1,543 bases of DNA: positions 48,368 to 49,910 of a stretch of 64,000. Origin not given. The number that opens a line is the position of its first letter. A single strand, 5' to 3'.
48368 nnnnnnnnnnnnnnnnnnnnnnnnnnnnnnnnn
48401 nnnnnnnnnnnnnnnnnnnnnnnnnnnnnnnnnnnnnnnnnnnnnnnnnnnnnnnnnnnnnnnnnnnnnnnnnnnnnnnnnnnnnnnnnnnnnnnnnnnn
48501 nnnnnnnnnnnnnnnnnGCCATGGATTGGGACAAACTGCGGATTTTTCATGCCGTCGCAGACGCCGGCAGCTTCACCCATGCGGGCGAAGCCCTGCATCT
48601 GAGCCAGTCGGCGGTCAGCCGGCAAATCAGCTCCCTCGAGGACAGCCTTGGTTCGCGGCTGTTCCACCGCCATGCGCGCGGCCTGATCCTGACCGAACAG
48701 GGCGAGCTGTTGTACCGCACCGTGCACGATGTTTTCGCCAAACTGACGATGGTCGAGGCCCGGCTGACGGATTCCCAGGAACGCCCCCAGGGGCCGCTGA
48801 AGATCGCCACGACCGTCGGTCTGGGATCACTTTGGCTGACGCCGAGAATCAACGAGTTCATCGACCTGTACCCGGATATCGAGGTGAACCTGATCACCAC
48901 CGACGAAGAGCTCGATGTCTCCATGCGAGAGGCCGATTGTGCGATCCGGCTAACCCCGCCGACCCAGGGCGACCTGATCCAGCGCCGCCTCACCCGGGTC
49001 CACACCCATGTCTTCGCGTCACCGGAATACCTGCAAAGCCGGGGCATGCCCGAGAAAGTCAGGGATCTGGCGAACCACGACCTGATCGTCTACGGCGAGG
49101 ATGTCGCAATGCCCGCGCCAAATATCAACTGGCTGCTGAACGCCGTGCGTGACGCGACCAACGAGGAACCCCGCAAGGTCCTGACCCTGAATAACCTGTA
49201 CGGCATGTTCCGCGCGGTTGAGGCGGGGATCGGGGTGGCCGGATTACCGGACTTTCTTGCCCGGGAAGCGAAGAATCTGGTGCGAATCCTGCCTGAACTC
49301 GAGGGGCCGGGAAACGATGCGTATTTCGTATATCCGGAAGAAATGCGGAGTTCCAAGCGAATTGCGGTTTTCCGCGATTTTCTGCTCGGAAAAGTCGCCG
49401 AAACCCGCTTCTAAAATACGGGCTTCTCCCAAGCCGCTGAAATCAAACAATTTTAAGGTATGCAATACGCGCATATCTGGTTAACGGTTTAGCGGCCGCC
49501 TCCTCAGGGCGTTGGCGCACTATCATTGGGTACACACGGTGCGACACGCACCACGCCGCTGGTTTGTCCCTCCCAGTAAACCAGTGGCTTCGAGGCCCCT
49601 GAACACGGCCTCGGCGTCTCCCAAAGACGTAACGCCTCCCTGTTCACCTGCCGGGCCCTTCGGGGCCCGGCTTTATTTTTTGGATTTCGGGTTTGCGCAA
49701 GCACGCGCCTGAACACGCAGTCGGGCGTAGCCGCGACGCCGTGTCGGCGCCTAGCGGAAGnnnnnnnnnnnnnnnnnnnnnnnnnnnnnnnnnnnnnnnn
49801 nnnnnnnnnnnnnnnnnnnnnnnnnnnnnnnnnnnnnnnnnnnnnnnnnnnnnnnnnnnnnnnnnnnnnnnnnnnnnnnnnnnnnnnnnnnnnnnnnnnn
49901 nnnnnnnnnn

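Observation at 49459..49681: Unannotated AbcR-like sRNA module downstream of trxB-LysR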

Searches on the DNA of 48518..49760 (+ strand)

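Call 4: search_rna_families(source=window, start=49380, end=49760, threshold=evalue, max_evalue=10, show_alignments=5)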
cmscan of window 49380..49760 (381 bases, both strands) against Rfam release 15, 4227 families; matches with E-value up to 10: 7.
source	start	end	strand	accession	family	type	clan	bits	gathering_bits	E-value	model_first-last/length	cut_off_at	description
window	49607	49677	+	RF02784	SorX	Gene; sRNA;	-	24.1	46.6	0.001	1-73/73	no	Singlet oxygen resistance RNA X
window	49609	49686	+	RF00519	suhB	Gene; sRNA;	CL00108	23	41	0.012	1-77/77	no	Makes More Granules Regulator RNA (mmgR)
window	49571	49700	+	RF02498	Atu_C3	Gene; sRNA;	-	20.3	100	0.028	1-156/156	no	Rhizobiales sRNA Atu_C3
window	49614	49678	+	RF02651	SorY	Gene; sRNA;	-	18.2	111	0.21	1-83/83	no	Singlet oxygen resistance RNA Y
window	49653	49680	+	RF02162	XIST_A_REPEAT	Gene; sRNA;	-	15.3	33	0.63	1-37/37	no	XIST RNA A repeat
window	49654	49667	+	RF01716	PhotoRC-I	Cis-reg;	-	13.1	45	0.74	31-44/44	no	PhotoRC-I RNA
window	49653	49668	+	RF03142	L2-Alphaproteobacteria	Cis-reg; leader;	-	10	37.8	6.6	2-17/66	no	L2-Alphaproteobacteria ribosomal protein leader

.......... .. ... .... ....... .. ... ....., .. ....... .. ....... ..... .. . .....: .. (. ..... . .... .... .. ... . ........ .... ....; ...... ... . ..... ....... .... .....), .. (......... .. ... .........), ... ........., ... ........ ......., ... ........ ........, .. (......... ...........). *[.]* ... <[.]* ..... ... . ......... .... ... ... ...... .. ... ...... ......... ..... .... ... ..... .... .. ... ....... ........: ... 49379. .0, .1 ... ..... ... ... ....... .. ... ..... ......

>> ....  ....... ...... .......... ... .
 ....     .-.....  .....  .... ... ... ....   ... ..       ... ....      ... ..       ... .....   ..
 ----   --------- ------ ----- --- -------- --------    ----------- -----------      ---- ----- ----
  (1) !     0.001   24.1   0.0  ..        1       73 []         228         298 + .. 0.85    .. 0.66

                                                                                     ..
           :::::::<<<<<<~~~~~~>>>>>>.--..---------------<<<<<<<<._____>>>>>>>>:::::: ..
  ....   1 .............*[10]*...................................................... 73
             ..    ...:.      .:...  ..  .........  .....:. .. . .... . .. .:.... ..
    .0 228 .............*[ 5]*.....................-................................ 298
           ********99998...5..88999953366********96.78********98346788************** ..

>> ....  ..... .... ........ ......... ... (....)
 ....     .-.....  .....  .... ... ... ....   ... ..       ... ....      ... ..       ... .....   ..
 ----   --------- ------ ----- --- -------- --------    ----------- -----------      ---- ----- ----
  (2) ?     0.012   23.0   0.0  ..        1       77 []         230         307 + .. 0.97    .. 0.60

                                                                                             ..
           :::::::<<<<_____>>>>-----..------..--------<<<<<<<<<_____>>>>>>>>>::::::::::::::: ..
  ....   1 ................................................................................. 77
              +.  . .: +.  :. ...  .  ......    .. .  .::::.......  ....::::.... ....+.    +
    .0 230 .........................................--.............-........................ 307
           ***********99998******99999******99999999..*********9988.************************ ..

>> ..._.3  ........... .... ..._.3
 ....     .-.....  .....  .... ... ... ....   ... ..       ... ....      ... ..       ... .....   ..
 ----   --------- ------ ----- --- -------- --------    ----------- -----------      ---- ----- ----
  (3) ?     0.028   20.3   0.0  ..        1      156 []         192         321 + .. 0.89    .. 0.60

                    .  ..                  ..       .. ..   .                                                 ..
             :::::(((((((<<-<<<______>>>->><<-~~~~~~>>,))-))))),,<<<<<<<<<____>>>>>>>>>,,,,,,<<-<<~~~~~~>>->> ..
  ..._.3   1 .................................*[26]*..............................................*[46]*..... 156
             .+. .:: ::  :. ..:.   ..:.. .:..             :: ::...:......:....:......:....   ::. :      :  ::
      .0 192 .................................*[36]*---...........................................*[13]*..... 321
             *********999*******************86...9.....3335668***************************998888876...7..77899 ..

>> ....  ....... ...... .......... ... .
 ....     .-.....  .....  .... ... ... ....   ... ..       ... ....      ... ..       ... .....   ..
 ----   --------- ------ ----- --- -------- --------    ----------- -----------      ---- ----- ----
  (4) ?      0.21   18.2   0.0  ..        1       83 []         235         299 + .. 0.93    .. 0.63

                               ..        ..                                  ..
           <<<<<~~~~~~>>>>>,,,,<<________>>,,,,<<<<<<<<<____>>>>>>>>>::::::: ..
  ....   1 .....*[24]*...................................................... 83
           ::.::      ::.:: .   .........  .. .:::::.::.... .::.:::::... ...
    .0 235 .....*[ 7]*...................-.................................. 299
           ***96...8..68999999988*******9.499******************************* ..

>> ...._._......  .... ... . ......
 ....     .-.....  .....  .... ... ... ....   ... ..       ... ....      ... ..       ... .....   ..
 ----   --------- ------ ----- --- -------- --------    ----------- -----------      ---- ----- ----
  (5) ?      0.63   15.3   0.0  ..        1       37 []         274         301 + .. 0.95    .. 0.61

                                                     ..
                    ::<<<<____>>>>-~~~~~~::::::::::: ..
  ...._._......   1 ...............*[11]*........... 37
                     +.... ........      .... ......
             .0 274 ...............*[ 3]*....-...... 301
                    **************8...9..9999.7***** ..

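Call 12: search_rna_families(sources=[L001, L002, L003, L005, L006, L010, L013, L021, L029, L036, L045, L053, L055, L064, L074, L076, L079, L080, L066, L056], threshold=gathering)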
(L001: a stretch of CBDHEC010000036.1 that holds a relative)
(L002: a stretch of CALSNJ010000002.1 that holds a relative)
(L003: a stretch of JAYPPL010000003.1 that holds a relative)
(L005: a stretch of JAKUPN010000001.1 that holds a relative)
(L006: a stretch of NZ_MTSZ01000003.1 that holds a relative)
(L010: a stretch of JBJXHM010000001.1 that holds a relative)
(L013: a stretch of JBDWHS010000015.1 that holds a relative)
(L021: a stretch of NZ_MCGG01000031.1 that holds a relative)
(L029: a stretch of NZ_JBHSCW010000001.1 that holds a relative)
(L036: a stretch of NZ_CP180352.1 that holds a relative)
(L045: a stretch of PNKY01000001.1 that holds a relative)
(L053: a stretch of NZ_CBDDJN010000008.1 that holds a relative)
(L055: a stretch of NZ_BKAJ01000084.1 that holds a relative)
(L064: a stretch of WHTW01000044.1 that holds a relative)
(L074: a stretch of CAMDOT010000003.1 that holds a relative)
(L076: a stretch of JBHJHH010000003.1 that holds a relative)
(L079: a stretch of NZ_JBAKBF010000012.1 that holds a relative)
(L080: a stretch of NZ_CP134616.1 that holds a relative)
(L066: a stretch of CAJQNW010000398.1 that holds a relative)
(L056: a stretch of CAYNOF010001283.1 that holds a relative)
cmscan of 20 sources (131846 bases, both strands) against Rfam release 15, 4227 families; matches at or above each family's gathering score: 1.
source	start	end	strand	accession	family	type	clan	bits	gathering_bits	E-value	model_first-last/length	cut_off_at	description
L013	4608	4684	+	RF00519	suhB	Gene; sRNA;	CL00108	41.2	41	9.4e-05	1-77/77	no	Makes More Granules Regulator RNA (mmgR)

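Call 23: search_rna_families(source=L066, start=3880, end=4260, threshold=evalue, max_evalue=10, show_alignments=2)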
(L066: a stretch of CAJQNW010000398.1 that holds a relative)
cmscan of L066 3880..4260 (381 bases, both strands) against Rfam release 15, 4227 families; matches with E-value up to 10: 7.
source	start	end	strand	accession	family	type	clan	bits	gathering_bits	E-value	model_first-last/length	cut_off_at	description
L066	3991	4097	+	RF02344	ar14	Gene; sRNA;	-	25.3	58.8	0.0069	1-123/123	no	Alphaproteobacterial ar14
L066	4058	4134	+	RF02833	Scr3202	Gene; sRNA;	-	25.1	52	0.14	1-95/95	no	Streptomyces RNA 3202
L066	4100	4130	+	RF02051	STnc450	Gene; sRNA;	-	19.7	37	0.073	19-48/57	no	Enterobacterial sRNA STnc450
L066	4060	4136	+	RF02241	Xoo2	Gene; sRNA;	-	19.6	45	0.14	1-78/78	no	Xanthomonadaceae sRNA Xoo2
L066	4003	4024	+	RF02791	CcsR1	Gene; sRNA;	-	15.1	65.3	0.37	12-33/83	no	Conserved CCUCCUCCC motif stress-induced RNA 1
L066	3983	4132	+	RF02345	ar15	Gene; sRNA;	CL00108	14.4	40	1.7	1-112/112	no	Alphaproteobacterial ar15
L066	4005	4059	-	RF02038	SPRY4-IT1_1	Gene; lncRNA;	-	11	50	9.3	1-91/91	no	SPRY4-IT1 conserved region 1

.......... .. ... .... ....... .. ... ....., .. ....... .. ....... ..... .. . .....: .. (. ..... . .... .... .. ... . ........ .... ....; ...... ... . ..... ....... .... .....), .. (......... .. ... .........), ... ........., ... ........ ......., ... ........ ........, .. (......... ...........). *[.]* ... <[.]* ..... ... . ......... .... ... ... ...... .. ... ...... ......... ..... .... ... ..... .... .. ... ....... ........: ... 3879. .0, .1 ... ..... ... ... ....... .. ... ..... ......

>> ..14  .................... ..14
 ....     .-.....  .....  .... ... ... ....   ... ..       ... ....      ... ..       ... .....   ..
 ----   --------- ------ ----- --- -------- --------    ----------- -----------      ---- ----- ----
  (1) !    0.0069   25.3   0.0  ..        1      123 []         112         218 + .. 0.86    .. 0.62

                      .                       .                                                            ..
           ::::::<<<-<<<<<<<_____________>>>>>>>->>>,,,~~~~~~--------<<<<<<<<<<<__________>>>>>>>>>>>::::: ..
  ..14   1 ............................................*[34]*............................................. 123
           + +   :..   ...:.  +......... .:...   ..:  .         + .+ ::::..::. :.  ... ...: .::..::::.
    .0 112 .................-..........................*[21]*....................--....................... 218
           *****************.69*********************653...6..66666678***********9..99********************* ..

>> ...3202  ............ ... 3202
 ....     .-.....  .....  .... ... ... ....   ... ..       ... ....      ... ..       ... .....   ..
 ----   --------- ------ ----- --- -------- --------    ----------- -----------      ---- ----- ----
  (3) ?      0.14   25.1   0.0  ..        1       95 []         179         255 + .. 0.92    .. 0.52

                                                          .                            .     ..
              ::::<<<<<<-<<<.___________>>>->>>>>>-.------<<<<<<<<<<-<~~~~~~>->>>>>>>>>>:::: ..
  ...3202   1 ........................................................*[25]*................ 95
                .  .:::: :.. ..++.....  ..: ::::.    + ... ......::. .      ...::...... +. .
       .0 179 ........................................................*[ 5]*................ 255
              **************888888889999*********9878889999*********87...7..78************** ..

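Call 44: build_rna_model(alignment_id=A2)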
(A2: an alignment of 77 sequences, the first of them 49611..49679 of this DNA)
Model R1 built from alignment A2 (77 sequences, 79 columns); structure: RNAalifold consensus.
model positions 63; base pairs 4; branch points 0; effective number of sequences 25.89; information 0.889 bits per position. Calibrated on 0.2 Mb of random sequence (short: E-values are rough).
structure used (alignment columns):
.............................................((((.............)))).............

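Call 45: search_with_rna_model(model_id=R1, source=window, max_evalue=10, show_alignments=3)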
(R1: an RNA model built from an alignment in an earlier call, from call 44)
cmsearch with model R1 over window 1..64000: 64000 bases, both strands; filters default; matches with E-value up to 10: 1.
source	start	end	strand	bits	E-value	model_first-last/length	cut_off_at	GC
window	49613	49676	+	56.6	3.1e-17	1-63/63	no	0.66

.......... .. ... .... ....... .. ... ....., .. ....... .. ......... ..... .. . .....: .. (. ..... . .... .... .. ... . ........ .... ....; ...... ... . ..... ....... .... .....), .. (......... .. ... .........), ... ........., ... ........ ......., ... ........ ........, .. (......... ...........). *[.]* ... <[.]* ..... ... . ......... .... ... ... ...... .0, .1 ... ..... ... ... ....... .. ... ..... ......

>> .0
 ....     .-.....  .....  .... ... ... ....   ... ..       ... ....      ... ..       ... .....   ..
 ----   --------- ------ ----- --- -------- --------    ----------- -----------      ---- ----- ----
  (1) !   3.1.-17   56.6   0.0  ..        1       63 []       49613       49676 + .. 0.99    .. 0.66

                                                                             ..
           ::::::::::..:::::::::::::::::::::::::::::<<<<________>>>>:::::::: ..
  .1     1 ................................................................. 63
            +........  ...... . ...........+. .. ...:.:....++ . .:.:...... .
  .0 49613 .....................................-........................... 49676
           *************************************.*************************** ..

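Call 70: build_rna_model(alignment_id=A2, structure=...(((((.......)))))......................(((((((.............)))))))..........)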
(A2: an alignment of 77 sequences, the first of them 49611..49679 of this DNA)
Model R2 built from alignment A2 (77 sequences, 79 columns); structure: as given.
model positions 63; base pairs 12; branch points 1; effective number of sequences 25.77; information 0.889 bits per position. Calibrated on 0.2 Mb of random sequence (short: E-values are rough).
structure used (alignment columns):
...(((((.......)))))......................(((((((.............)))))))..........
